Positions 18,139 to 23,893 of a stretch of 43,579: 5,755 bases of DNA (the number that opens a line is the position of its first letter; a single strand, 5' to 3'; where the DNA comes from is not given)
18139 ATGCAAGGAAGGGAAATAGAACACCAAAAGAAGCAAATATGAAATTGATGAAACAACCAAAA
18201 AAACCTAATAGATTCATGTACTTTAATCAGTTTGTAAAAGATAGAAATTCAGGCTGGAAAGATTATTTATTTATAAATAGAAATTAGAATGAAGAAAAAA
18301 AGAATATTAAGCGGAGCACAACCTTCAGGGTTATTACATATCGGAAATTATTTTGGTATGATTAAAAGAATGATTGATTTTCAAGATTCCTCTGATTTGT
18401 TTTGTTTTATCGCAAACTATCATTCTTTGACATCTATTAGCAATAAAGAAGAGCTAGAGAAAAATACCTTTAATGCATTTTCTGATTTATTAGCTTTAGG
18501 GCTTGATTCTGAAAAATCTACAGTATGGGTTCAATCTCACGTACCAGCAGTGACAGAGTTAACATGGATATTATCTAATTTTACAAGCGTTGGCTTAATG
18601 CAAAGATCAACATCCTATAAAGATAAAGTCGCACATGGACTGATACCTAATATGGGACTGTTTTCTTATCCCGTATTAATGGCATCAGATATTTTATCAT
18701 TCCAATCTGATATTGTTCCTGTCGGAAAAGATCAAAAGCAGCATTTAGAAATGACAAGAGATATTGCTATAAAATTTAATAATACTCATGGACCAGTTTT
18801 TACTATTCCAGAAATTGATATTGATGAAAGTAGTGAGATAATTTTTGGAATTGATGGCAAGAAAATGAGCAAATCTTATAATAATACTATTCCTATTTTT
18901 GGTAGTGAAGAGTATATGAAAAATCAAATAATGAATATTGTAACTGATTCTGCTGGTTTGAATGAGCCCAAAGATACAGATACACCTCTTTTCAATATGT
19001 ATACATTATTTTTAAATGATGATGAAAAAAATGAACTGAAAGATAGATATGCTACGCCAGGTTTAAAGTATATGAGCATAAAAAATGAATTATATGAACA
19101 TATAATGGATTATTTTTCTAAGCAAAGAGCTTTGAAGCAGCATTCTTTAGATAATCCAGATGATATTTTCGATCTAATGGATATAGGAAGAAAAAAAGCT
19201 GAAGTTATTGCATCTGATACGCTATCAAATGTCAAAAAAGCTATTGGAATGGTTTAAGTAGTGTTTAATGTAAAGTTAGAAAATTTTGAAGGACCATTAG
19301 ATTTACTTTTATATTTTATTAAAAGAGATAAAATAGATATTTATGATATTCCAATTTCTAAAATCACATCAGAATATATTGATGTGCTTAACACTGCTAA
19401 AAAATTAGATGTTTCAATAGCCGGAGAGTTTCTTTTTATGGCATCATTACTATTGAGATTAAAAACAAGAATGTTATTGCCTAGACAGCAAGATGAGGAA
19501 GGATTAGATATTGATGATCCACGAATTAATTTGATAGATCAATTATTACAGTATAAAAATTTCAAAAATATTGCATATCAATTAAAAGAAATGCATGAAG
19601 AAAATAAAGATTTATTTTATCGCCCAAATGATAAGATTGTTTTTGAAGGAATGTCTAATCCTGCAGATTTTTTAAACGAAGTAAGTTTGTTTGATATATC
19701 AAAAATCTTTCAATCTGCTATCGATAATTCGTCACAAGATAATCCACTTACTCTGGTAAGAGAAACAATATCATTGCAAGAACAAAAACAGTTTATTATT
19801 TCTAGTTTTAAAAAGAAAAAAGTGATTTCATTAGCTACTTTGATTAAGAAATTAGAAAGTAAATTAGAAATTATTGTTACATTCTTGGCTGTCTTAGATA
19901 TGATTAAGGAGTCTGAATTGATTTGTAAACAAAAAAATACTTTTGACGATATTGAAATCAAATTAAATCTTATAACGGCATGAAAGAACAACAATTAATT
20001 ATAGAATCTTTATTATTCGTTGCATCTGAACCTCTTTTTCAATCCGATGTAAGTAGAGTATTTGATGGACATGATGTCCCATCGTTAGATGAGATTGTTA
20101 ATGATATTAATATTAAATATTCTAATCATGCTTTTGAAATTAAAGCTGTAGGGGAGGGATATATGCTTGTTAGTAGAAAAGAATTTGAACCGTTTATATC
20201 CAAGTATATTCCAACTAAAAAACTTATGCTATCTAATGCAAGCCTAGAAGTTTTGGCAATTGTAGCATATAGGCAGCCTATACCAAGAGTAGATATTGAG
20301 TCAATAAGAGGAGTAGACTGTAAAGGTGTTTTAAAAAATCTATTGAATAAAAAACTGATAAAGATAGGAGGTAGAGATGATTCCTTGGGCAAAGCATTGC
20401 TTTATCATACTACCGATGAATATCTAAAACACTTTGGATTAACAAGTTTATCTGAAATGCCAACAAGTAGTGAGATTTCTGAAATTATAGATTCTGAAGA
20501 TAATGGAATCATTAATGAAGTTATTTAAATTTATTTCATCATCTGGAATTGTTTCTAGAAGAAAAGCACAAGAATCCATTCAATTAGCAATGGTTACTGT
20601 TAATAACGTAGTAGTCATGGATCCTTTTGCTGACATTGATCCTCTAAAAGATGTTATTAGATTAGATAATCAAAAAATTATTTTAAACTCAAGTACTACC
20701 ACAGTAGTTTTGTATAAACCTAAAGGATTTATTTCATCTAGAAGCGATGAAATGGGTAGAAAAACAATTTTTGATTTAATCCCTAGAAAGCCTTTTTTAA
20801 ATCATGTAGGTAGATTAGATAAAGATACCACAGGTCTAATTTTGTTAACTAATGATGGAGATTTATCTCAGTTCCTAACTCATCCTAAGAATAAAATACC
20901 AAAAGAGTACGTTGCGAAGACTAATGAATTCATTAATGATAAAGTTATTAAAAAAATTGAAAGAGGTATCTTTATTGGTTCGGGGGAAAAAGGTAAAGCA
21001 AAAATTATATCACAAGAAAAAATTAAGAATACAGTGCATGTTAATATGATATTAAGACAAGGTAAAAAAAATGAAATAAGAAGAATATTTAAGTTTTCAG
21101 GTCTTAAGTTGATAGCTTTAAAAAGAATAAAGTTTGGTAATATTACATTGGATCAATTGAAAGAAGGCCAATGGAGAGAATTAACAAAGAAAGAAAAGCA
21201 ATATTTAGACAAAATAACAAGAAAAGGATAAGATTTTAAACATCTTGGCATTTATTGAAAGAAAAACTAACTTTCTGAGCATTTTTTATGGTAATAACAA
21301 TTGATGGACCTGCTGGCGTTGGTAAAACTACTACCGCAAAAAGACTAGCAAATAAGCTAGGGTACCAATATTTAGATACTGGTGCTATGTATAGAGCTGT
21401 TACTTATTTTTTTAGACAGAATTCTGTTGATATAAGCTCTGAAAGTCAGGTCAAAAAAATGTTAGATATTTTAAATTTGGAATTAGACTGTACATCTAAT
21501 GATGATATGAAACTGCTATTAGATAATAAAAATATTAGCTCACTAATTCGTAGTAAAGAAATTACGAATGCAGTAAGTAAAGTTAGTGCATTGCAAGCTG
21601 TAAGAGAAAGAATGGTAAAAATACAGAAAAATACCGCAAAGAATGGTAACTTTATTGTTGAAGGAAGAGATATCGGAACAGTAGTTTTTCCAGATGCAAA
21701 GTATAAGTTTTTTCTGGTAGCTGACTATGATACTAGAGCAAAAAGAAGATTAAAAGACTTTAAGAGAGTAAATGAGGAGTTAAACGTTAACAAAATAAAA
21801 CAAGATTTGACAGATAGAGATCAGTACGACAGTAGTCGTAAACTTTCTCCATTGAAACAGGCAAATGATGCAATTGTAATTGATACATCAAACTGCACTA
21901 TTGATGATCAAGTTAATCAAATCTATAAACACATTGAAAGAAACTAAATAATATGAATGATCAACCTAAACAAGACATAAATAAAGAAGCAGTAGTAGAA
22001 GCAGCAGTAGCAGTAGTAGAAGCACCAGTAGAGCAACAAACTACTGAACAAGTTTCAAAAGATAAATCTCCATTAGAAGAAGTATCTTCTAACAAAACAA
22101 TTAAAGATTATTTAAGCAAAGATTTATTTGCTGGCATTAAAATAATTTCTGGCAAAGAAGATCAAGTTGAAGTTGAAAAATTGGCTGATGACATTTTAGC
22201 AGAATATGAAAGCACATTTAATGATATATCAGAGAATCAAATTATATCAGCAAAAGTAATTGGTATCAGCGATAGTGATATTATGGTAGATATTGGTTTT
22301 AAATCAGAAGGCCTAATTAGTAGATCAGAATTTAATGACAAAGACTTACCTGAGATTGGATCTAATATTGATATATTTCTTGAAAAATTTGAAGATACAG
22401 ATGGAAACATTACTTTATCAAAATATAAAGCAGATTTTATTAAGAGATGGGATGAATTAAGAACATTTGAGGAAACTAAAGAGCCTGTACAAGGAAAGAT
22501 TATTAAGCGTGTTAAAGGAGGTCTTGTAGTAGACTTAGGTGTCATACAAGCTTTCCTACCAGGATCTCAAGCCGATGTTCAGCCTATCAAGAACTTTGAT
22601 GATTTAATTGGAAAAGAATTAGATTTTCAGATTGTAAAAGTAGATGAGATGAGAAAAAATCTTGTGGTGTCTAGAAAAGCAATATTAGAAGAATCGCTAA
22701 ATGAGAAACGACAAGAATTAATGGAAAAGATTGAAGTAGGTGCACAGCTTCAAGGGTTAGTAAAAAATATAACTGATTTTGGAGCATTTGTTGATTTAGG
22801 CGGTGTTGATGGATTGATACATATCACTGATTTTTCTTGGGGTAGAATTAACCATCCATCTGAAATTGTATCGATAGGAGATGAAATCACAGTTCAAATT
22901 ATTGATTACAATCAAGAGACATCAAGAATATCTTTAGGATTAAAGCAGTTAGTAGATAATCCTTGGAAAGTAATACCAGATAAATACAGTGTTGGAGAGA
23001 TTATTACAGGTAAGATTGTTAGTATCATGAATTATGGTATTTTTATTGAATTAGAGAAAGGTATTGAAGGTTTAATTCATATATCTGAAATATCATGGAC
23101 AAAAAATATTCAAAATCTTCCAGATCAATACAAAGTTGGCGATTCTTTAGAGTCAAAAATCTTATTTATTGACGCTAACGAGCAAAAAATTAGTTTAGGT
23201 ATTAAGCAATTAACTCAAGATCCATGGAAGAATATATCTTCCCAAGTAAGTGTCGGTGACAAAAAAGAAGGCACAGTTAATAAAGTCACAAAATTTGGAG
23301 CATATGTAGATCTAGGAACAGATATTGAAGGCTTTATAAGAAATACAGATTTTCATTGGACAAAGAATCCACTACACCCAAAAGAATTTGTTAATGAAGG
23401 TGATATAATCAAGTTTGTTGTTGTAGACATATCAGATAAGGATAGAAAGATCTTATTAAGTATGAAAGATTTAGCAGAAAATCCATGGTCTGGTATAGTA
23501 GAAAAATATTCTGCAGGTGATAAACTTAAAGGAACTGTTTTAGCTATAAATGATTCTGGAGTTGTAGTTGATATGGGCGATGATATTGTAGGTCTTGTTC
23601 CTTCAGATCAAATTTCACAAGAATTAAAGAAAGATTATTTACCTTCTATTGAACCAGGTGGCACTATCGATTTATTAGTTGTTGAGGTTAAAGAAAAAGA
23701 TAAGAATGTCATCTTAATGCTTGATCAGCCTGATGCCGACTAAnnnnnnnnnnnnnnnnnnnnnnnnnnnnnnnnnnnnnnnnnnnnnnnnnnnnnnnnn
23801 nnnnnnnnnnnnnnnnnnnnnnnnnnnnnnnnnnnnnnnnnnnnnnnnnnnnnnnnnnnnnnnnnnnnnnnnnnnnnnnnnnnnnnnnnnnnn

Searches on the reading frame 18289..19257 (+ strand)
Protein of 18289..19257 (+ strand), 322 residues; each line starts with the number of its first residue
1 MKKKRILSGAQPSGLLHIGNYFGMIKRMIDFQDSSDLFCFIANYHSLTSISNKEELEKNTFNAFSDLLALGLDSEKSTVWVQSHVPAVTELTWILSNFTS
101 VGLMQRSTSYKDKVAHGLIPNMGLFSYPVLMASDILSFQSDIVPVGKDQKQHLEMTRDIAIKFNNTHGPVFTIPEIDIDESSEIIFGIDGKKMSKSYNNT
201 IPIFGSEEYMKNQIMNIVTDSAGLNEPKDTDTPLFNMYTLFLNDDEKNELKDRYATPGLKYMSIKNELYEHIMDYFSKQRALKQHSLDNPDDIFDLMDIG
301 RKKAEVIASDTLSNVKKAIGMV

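Call 80: search_protein_families(library=pfam, proteins=[window:18289-19257:+], max_evalue=0.00001)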
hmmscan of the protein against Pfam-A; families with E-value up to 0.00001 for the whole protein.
window:18289-19257:+ (322 aa): 1 family
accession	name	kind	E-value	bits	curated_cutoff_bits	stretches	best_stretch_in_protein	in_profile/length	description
PF00579.31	tRNA-synt_1b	-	1.5e-52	179.2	21.1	1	4-275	6-290/292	tRNA synthetases class I (W and Y)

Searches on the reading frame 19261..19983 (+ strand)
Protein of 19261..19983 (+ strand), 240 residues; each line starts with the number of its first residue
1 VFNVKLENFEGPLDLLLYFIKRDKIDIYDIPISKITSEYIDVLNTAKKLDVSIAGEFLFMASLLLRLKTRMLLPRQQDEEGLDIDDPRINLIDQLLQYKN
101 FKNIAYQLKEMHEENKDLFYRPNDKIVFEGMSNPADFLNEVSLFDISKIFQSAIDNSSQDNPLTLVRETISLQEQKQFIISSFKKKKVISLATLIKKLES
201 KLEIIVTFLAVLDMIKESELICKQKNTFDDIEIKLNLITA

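Call 80: search_protein_families(library=pfam, proteins=[window:19261-19983:+], max_evalue=0.00001)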
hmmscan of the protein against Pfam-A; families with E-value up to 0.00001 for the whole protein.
window:19261-19983:+ (240 aa): 1 family
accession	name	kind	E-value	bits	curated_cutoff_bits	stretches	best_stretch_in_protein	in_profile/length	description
PF02616.19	SMC_ScpA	-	1.2e-30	107.7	24.6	1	20-235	2-231/232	Segregation and condensation protein ScpA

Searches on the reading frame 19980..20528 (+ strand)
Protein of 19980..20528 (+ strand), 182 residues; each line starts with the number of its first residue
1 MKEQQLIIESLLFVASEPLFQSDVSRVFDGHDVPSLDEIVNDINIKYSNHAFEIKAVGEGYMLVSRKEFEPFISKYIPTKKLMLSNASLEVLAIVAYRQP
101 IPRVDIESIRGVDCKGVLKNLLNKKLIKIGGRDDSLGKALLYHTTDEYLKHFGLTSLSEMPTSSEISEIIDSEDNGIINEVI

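Call 80: search_protein_families(library=pfam, proteins=[window:19980-20528:+], max_evalue=0.00001)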
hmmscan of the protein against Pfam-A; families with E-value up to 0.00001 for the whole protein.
window:19980-20528:+ (182 aa): 1 family
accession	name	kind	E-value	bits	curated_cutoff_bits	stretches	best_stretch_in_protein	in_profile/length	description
PF04079.22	SMC_ScpB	-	8.3e-46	155.9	27.4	1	7-162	2-159/160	Segregation and condensation complex subunit ScpB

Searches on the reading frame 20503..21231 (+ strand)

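Call 80: search_protein_families(library=pfam, proteins=[window:20503-21231:+], max_evalue=0.00001)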
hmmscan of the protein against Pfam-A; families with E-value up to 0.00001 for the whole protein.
window:20503-21231:+ (242 aa): 1 family
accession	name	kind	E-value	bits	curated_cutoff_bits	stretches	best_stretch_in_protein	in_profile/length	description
PF00849.27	PseudoU_synth_2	-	7.5e-20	72.1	26.8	1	67-196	2-150/152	RNA pseudouridylate synthase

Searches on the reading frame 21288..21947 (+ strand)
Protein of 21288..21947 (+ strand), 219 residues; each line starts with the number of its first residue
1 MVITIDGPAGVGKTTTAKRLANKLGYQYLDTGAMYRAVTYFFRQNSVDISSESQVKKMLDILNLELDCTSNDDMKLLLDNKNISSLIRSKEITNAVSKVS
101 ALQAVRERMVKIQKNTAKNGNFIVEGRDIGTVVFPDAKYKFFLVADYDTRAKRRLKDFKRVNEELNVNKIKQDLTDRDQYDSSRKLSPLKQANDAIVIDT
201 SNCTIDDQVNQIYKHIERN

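Call 80: search_protein_families(library=pfam, proteins=[window:21288-21947:+], max_evalue=0.00001)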
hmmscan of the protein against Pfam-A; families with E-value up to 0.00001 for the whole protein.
window:21288-21947:+ (219 aa): 4 families
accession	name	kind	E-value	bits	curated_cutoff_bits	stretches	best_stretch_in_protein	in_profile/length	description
PF02224.24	Cytidylate_kin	-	2.3e-70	237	26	1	3-217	1-210/211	Cytidylate kinase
PF13189.12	Cytidylate_kin2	-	1.9e-12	48.1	28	1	2-180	1-153/176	Cytidylate kinase-like family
PF13238.12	AAA_18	-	3e-09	37.8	29.4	1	3-157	1-111/128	AAA domain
PF13207.12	AAA_17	-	1.8e-08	35.2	27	0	7-38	2-33/136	AAA domain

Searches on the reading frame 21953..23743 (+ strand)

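Call 80: search_protein_families(library=pfam, proteins=[window:21953-23743:+], max_evalue=0.00001)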
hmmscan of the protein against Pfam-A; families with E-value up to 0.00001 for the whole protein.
window:21953-23743:+ (596 aa): 4 families
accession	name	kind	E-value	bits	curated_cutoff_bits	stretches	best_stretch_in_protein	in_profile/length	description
PF00575.29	S1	-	1.7e-73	243.4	22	5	259-331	1-74/74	S1 RNA binding domain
PF23459.1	S1_RRP5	-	3.7e-16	59.9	27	0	439-503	8-71/72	RRP5 S1 domain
PF21710.3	Spt6_S1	-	2.8e-08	34.4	27.5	0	345-416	14-85/91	Spt6, S1/OB domain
PF13509.12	S1_2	-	5.7e-07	30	21.8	0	265-293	4-33/61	S1 domain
